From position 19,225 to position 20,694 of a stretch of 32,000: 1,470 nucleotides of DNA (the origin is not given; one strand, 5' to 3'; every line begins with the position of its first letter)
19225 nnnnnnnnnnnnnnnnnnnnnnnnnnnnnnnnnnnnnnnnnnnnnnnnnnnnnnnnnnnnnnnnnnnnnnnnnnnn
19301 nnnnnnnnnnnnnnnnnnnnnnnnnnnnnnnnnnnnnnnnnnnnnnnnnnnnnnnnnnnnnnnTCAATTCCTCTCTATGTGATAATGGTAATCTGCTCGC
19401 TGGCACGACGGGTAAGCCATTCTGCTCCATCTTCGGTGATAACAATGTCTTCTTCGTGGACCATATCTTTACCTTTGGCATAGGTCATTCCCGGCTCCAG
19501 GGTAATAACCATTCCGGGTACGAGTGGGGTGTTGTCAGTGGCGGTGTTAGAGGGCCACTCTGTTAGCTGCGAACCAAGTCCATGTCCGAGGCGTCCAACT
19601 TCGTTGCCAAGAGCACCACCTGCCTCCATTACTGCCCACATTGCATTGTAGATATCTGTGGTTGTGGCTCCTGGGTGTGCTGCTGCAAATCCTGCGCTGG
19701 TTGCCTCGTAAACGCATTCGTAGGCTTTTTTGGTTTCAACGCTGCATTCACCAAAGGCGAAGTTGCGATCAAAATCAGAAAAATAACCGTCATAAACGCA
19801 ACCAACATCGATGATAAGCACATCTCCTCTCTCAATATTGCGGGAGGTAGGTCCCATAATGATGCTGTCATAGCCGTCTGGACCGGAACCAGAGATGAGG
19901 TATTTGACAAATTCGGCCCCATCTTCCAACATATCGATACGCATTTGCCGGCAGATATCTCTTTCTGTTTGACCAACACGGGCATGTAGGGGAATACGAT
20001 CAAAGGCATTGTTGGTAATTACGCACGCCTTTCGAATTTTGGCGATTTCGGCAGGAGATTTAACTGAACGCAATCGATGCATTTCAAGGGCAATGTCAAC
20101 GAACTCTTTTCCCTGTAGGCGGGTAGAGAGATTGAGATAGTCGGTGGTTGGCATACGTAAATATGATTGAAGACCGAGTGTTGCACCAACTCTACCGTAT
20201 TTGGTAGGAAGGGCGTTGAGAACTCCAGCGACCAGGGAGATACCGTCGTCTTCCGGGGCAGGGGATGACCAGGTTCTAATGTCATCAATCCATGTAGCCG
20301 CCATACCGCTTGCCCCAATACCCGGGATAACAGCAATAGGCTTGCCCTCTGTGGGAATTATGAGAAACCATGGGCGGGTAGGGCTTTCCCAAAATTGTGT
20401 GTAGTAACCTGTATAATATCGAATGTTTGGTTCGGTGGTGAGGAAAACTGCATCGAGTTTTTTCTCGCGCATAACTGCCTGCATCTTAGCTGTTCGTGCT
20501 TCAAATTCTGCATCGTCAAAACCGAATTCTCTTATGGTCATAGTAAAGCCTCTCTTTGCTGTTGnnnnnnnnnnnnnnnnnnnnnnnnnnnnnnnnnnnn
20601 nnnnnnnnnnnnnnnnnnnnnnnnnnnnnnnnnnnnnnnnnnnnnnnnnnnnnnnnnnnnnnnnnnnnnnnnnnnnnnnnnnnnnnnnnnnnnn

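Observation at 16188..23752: Sigma-54/YgeV-like-controlled operon dpaL-M24 hydrolase-BCCT-ygeY-ridA: a remodelled ygeXY module that looks like an uncharacterised import-and-degrade route ending at 2,3-diaminopropionate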

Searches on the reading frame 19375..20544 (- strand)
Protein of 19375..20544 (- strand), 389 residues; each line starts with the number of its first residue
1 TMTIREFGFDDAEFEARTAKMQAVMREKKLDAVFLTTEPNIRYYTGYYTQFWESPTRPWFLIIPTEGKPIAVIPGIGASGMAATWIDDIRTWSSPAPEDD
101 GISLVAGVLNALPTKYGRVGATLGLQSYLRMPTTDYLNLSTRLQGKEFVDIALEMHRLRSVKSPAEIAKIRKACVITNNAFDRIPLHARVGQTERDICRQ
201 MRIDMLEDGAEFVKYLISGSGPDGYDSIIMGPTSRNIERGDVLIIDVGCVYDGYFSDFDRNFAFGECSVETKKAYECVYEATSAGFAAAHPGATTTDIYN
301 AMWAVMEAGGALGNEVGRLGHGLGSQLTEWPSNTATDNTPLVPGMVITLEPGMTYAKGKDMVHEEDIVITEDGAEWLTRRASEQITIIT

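Call 4: search_protein_families(library=ncbifam, proteins=[window:19375-20544:-])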
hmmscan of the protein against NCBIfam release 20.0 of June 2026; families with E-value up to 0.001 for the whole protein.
window:19375-20544:- (389 aa): 13 families
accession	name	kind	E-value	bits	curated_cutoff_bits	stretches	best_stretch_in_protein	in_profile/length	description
NF040821.1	dipep_PepQ_Arch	equivalog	1.1e-39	136.4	630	1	123-383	86-344/346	Xaa-Pro dipeptidase PepQ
NF007310.0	PRK09795.1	equivalog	8.1e-28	97.3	393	1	155-378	121-349/361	aminopeptidase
NF038259.1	ectoine_DoeA_2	exception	1.9e-23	82.8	575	1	7-375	7-374/386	ectoine hydrolase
NF011173.0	PRK14575.1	equivalog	4.3e-22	78.6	850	1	146-380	163-398/406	putative peptidase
NF011174.0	PRK14576.1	subfamily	9.8e-22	77.4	487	1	145-379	161-396/405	putative endopeptidase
TIGR00500.1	met_pdase_I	equivalog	3.8e-21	75.7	171.35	1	160-372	2-223/247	type I methionyl aminopeptidase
NF011720.0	PRK15173.1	subfamily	1e-20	74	420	1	146-380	100-335/343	peptidase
NF008131.0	PRK10879.1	equivalog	3.1e-20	72.4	465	1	149-380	161-420/438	Xaa-Pro aminopeptidase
TIGR02993.1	ectoine_eutD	equivalog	5.4e-20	71.9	613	1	8-378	5-381/391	ectoine hydrolase DoeA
NF008970.0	PRK12318.1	equivalog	6e-17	61.8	267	1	161-362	43-253/291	methionyl aminopeptidase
NF043017.1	DimsulpropLyDddP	equivalog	2.3e-07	30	600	1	155-380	199-436/443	dimethylsulfonioproprionate lyase DddP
NF009533.0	PRK12897.1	equivalog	1.9e-05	24.2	488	1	232-357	80-212/248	type I methionyl aminopeptidase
NF005583.0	PRK07281.1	equivalog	0.00035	19.9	445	0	251-353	130-235/286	methionyl aminopeptidase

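Call 5: search_protein_families(library=pfam, proteins=[window:19375-20544:-])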
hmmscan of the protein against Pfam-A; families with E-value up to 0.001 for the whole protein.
window:19375-20544:- (389 aa): 2 families
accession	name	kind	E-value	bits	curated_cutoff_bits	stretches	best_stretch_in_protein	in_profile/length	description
PF00557.29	Peptidase_M24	-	1.2e-43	149.8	23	1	169-371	2-208/208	Metallopeptidase family M24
PF01321.24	Creatinase_N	-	1.2e-13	52.1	22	1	17-161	1-128/128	Creatinase/Prolidase N-terminal domain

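Call 12: find_related_loci(query=window:19375-20544:-, collection=genome_contigs, flank=10000)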
Query window:19375-20544:- (389 aa) in genome_contigs; peptide patterns used: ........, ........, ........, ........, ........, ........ (x = any residue, [..] = any of these).
78 stretches matched a pattern; 54 encode a relative of the query (tblastn E <= 1e-3); 54 distinct loci.
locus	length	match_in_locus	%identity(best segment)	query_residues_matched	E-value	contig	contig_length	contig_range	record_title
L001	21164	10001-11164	81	2-389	0e+0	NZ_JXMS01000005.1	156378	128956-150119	Halodesulfovibrio spirochaetisodalis strain JC271 contig5, whole genome shotgun sequence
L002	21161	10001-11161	80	2-388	0e+0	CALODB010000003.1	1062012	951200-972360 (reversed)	MAG: uncultured Desulfovibrionaceae bacterium isolate LOGT_bin.0219 genome assembly, contig: contig_19907, whole genome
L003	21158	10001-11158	82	2-388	0e+0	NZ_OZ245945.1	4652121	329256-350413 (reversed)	MAG: Maridesulfovibrio sp. isolate 227629a5-9d24-4079-af3c-2046eb677fbc chromosome 1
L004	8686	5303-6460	78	2-388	0e+0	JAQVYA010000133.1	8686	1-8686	MAG: Desulfovibrio sp. isolate STF2_139 NODE_25841_length_8686_cov_5.436149_Sandtown_F2, whole genome shotgun sequence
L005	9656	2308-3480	75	1-388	0e+0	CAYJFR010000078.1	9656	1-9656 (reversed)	MAG TPA_asm: uncultured Desulfovibrionaceae bacterium isolate ERP123703_co2_187 genome assembly, contig: NODE_5161_lengt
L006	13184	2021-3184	72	2-389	0e+0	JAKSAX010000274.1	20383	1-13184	MAG: Desulfobacterales bacterium isolate MAG.124 k141_2615296, whole genome shotgun sequence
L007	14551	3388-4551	72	1-388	0e+0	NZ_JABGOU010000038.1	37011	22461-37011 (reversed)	MAG: Desulfobacula sp. isolate co234_bin15 co234_bin15_Ctg38, whole genome shotgun sequence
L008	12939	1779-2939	72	2-388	0e+0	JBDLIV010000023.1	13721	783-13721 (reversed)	MAG: Thermodesulfobacteriota bacterium isolate MAG055 MAG055_23, whole genome shotgun sequence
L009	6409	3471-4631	71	2-388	0e+0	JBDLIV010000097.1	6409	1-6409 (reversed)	MAG: Thermodesulfobacteriota bacterium isolate MAG055 MAG055_97, whole genome shotgun sequence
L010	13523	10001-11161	71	2-388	0e+0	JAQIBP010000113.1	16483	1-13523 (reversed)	MAG: Deltaproteobacteria bacterium isolate GH13 k119_210627, whole genome shotgun sequence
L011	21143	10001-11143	71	8-388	0e+0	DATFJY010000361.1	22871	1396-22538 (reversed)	MAG TPA_asm: Desulfotignum sp. isolate SMAG_U9156 k141_359012, whole genome shotgun sequence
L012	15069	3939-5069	70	8-385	0e+0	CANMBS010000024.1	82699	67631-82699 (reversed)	uncultured Pseudovibrio sp. isolate 151-G.fasta genome assembly, contig: NODE_24, whole genome shotgun sequence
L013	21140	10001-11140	70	8-388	0e+0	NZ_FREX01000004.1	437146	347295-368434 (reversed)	Pseudovibrio sp. Alg231-02 isolate Pseudovibrio sp. Alg231_02, whole genome shotgun sequence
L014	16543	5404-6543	69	8-388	0e+0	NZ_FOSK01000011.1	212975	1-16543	Pseudovibrio ascidiaceicola strain DSM 16392, whole genome shotgun sequence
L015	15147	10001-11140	69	8-388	0e+0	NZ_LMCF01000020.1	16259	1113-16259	Pseudovibrio sp. Ad37 AD37_contig000020, whole genome shotgun sequence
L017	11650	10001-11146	63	8-389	1e-165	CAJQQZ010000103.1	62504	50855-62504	MAG: uncultured Alphaproteobacteria bacterium isolate 3_20180529_Bin_METABAT_109_1 genome assembly, contig: c_0000056421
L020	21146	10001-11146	58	6-388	3e-150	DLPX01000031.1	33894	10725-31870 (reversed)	MAG TPA_asm: Proteobacteria bacterium UBA7447 UBA7447_contig_6699, whole genome shotgun sequence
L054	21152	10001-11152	75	4-388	0e+0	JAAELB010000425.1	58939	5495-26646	MAG: Desulfobulbaceae bacterium isolate Bco_9 BcoG_CONTIG1079414, whole genome shotgun sequence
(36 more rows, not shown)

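Call 19: search_solved_structures(query=window:19375-20544:-, max_evalue=1e-10, show_alignments=2)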
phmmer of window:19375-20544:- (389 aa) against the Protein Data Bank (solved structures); distinct sequences matched with E-value up to 1e-10: 35.
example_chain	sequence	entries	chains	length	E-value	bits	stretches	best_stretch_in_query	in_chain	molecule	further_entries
4ege_A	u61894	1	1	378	1.6e-35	126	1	8-384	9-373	Dipeptidase PepE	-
1pv9_A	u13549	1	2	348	1.8e-32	116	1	122-382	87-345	Xaa-Pro dipeptidase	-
5cdl_A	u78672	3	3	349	4.5e-31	111.4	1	154-384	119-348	Proline dipeptidase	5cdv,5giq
5giu_A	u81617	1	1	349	5.2e-31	111.2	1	154-384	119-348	Proline dipeptidase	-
1wy2_A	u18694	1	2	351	6.5e-31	110.8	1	123-383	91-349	Xaa-Pro dipeptidase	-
2zsg_A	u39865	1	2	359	3.3e-30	108.5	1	134-379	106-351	Aminopeptidase P, putative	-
3q6d_A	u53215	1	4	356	9.2e-26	93.9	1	123-385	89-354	Proline dipeptidase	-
4fkc_A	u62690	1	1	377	5.1e-25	91.4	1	13-386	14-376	Xaa-Pro aminopeptidase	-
4rgz_A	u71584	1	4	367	6.2e-25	91.2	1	13-386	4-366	Xaa-Pro aminopeptidase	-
5cnx_A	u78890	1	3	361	3.5e-24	88.7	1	157-377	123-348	Aminopeptidase YpdF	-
5cde_A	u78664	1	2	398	4.3e-24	88.4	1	12-379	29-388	Proline dipeptidase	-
5cik_A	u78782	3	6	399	6.9e-24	87.7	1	12-379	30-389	Proline dipeptidase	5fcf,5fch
4r60_A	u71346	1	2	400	7e-24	87.7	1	12-379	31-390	Proline dipeptidase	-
1wn1_A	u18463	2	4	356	2e-23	86.2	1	148-384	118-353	dipeptidase | 356aa long hypothetical dipeptidase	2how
6xmr_A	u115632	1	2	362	4.2e-19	72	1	140-379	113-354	Aminopeptidase P family protein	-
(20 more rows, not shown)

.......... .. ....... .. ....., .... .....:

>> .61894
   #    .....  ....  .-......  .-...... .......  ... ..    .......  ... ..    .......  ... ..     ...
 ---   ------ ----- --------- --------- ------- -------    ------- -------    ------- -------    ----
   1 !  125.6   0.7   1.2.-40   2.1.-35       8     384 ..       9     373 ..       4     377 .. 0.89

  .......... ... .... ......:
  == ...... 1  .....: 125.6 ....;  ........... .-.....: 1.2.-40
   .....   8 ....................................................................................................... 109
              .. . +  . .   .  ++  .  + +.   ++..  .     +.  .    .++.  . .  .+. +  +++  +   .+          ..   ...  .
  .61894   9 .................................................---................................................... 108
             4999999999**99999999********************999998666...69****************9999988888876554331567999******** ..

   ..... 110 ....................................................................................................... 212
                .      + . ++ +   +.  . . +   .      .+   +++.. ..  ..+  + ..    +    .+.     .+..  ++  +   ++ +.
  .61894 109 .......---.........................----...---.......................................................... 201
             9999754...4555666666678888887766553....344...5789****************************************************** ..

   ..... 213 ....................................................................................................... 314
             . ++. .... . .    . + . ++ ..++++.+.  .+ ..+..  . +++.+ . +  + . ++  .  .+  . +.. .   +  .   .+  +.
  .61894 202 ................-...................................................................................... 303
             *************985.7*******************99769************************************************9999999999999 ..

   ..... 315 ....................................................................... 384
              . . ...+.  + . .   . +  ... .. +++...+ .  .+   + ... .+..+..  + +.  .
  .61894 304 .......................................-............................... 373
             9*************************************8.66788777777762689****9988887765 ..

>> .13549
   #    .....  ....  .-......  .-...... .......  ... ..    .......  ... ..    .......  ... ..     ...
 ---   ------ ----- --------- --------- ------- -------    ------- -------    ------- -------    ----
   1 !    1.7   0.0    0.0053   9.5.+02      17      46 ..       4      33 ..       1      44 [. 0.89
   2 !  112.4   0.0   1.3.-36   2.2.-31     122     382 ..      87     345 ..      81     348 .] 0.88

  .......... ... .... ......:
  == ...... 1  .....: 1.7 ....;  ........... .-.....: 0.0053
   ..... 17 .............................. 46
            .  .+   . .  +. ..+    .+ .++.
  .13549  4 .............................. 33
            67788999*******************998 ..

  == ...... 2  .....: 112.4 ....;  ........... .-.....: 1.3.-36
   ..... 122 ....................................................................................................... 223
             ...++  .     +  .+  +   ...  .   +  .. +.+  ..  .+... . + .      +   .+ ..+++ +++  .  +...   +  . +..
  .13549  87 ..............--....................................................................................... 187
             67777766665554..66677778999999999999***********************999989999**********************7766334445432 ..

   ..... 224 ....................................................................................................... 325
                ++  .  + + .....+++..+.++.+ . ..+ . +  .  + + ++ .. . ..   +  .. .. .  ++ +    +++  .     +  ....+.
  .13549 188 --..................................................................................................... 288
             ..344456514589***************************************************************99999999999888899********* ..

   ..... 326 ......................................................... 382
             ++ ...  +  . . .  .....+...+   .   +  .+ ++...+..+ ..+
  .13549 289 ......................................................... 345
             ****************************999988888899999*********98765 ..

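Call 20: find_homologous_proteins(query=window:19375-20544:-, max_evalue=1e-20)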
Query window:19375-20544:- (389 aa): 7125 proteins with E <= 1e-20 among 8000 candidates; the best 120 are listed.
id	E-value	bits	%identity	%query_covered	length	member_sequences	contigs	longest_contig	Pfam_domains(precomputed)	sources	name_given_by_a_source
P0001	7.8e-264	892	100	100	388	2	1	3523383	PF01321.25,PF00557.30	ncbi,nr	ncbi:M24 family metallopeptidase [Desulfotalea psychrophila]|nr:Xaa-Pro peptidase family protein [De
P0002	7.6e-222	754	83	99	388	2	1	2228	PF01321.25,PF00557.30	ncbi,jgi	-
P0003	1.0e-221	754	83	99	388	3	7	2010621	PF01321.25,PF00557.30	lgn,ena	-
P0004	1.2e-221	754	83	99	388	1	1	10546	PF01321.25,PF00557.30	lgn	-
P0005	1.5e-219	747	81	99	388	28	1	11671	PF01321.25,PF00557.30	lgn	-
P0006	1.7e-218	743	82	99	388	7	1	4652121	PF01321.25,PF00557.30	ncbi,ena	-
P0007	3.1e-213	726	81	99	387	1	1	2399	PF01321.25,PF00557.30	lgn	-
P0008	2.4e-212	723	80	99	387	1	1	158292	PF01321.25,PF00557.30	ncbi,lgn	-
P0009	4.0e-211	719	79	99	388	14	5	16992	PF01321.25,PF00557.30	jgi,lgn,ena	-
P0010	2.8e-209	713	79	99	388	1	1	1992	PF01321.25,PF00557.30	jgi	-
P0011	8.2e-208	708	78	99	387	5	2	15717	PF01321.25,PF00557.30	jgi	-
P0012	8.7e-205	698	78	99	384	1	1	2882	PF01321.25,PF00557.30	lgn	-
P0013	1.5e-201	687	76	99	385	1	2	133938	PF01321.25,PF00557.30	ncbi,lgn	-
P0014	1.5e-201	687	76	99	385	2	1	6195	PF01321.25,PF00557.30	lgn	-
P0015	1.8e-201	687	76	99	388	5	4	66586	PF01321.25,PF00557.30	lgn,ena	-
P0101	5.1e-179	613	69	98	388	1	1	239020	PF01321.25,PF00557.30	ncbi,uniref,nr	ncbi:Xaa-Pro peptidase family protein [Enterovibrio sp. ZSDZ35]|uniref:Xaa-Pro peptidase family prot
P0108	3.9e-178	610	68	98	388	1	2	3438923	PF01321.25,PF00557.30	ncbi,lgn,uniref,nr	ncbi:M24 family metallopeptidase [Rheinheimera salexigens]|uniref:Peptidase M24 n=1 Tax=Rheinheimera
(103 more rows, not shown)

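Call 22: find_encoding_contigs(protein=P0108, flank=10000, max_places=2)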
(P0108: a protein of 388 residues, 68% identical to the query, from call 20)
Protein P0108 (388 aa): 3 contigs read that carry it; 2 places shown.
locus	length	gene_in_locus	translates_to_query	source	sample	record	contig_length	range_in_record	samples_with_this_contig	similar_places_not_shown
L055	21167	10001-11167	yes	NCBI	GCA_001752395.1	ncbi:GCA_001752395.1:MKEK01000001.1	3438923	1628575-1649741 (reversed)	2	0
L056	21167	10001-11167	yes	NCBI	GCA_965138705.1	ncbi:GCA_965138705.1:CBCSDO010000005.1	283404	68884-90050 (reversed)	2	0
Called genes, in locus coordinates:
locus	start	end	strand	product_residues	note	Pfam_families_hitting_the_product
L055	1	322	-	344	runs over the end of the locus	PF04958:AstA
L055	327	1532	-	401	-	PF00202:Aminotran_3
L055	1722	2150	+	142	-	PF01047:MarR (weak), PF13384:HTH_23 (weak), PF13404:HTH_AsnC-type, PF13412:HTH_24, PF08279:HTH_11, PF12802:MarR_2 (weak), PF13518:HTH_28 (weak), PF01037:AsnC_trans_reg, +1 more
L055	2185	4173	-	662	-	PF00149:Metallophos, PF02872:5_nucleotid_C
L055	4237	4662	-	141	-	PF11969:DcpS_C, PF01230:HIT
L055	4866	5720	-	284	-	PF00756:Esterase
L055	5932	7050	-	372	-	PF08240:ADH_N, PF16912:Glu_dehyd_C (weak), PF00107:ADH_zinc_N, PF13602:ADH_zinc_N_2 (weak)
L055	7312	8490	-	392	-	PF00291:PALP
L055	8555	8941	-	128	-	PF01042:Ribonuc_L-PSP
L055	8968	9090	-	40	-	PF13309:HTH_22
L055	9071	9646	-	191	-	PF08348:PAS_6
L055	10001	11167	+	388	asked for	PF01321:Creatinase_N, PF00557:Peptidase_M24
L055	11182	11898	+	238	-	PF02028:BCCT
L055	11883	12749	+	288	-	PF02028:BCCT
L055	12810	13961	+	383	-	PF01546:Peptidase_M20, PF07687:M20_dimer (weak)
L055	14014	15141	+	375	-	-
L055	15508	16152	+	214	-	PF01323:DSBA, PF13462:Thioredoxin_4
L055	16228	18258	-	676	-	PF07676:PD40 (faint), PF26549:Tricorn_N (weak), PF26550:Tricorn_2nd (faint), PF02129:Peptidase_S15 (weak), PF20434:BD-FAE (faint), PF12146:Hydrolase_4 (faint), PF00326:Peptidase_S9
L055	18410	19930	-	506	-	PF05681:Fumerase, PF05683:Fumerase_C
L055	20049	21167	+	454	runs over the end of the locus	PF04715:, PF00425:Chorismate_bind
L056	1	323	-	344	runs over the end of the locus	PF04958:AstA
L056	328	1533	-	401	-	PF00202:Aminotran_3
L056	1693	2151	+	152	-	PF01047:MarR (weak), PF13384:HTH_23 (weak), PF13404:HTH_AsnC-type, PF13412:HTH_24, PF08279:HTH_11, PF12802:MarR_2 (weak), PF13518:HTH_28 (weak), PF01037:AsnC_trans_reg, +1 more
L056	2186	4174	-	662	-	PF00149:Metallophos, PF02872:5_nucleotid_C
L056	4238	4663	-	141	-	PF11969:DcpS_C, PF01230:HIT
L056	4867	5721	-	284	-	PF00756:Esterase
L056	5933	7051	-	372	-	PF08240:ADH_N, PF16912:Glu_dehyd_C (weak), PF00107:ADH_zinc_N, PF13602:ADH_zinc_N_2 (weak)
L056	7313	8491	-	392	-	PF00291:PALP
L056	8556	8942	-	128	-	PF01042:Ribonuc_L-PSP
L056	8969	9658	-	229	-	PF08348:PAS_6, PF13309:HTH_22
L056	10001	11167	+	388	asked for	PF01321:Creatinase_N, PF00557:Peptidase_M24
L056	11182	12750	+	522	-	PF02028:BCCT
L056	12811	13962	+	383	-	PF01546:Peptidase_M20, PF07687:M20_dimer (weak)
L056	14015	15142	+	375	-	-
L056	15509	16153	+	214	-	PF01323:DSBA, PF13462:Thioredoxin_4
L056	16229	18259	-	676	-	PF07676:PD40 (faint), PF26549:Tricorn_N (weak), PF26550:Tricorn_2nd (faint), PF02129:Peptidase_S15 (weak), PF20434:BD-FAE (faint), PF12146:Hydrolase_4 (faint), PF00326:Peptidase_S9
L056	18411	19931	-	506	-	PF05681:Fumerase, PF05683:Fumerase_C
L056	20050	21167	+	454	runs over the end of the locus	PF04715:, PF00425:Chorismate_bind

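Call 23: find_encoding_contigs(protein=P0101, flank=10000, max_places=2)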
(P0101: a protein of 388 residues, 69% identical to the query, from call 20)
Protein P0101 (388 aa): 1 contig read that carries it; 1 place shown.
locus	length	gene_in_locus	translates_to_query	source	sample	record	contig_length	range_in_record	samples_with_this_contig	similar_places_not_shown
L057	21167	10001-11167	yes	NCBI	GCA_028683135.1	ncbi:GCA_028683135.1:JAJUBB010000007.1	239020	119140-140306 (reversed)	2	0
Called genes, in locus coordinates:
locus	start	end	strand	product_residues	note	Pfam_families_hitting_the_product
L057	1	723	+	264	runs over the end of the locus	PF08666:SAF (weak), PF13144:ChapFlgA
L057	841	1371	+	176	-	PF01161:PBP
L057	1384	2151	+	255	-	PF12833:HTH_18, PF00165:HTH_AraC (weak)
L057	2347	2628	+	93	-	PF04316:FlgM (weak)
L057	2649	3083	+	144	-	PF05130:FlgN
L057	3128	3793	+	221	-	PF01464:SLT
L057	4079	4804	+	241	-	PF00497:SBP_bac_3, PF10613:Lig_chan-Glu_bd (weak)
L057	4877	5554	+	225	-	PF00528:BPD_transp_1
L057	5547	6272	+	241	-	PF00005:ABC_tran, PF02463:SMC_N (weak), PF13304:AAA_21 (weak)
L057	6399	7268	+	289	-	PF00892:EamA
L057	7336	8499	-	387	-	PF00291:PALP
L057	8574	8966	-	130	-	PF01042:Ribonuc_L-PSP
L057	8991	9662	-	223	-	PF08348:PAS_6, PF13309:HTH_22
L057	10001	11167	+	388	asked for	PF01321:Creatinase_N, PF00557:Peptidase_M24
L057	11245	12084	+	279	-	PF17645:Amdase, PF01177:Asp_Glu_race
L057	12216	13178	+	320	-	PF00892:EamA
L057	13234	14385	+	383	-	PF01546:Peptidase_M20, PF07687:M20_dimer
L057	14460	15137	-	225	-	PF08348:PAS_6, PF13309:HTH_22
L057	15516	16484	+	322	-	PF00892:EamA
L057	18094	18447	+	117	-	PF08888:HopJ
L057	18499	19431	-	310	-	-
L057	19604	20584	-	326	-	PF19420:DDAH_eukar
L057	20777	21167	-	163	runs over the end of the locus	PF01047:MarR (weak), PF13404:HTH_AsnC-type, PF13412:HTH_24, PF01037:AsnC_trans_reg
